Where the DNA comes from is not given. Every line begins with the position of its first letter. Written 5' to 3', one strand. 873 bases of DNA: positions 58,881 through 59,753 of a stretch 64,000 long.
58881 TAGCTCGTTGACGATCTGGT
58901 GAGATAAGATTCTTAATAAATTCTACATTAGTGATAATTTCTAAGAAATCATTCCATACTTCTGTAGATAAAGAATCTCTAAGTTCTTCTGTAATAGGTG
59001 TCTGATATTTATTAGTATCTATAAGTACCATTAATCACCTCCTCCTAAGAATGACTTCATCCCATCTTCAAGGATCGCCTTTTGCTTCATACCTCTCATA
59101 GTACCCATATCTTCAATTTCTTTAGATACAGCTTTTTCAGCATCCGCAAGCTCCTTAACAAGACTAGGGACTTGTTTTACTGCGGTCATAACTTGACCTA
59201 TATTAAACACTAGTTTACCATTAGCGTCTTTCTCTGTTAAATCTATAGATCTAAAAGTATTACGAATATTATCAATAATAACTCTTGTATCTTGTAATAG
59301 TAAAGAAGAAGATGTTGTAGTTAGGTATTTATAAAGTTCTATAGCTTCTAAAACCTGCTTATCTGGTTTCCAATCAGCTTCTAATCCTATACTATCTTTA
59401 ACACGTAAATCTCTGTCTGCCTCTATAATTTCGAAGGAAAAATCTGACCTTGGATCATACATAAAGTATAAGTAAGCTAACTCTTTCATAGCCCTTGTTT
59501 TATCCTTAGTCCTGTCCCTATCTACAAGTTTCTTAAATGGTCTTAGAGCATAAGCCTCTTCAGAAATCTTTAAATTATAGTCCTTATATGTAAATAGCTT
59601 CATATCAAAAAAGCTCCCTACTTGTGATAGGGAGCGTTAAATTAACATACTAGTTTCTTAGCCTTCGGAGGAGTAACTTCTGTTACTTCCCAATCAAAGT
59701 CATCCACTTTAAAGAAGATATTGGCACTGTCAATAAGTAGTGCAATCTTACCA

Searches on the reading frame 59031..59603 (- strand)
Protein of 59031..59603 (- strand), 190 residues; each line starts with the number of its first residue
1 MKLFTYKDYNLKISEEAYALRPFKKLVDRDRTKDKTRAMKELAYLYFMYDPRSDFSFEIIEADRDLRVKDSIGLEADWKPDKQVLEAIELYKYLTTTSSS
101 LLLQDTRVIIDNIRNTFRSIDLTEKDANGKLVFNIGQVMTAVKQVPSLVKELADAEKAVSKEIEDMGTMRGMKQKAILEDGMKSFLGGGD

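Call 3: search_protein_families(library=pfam, proteins=[window:59031-59603:-], max_evalue=1)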
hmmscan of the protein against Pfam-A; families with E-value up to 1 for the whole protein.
window:59031-59603:- (190 aa): 2 families
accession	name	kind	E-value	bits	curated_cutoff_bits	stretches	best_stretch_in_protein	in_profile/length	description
PF14179.11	YppG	-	0.0065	17.7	27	1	130-153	79-102/105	YppG-like protein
PF15551.11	DUF4656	-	0.13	12.2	27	1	96-142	222-268/361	Domain of unknown function (DUF4656)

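Call 4: search_protein_families(library=phrogs, proteins=[window:59031-59603:-], max_evalue=0.01)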
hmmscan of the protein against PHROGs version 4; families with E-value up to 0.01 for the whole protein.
window:59031-59603:- (190 aa): 0 families
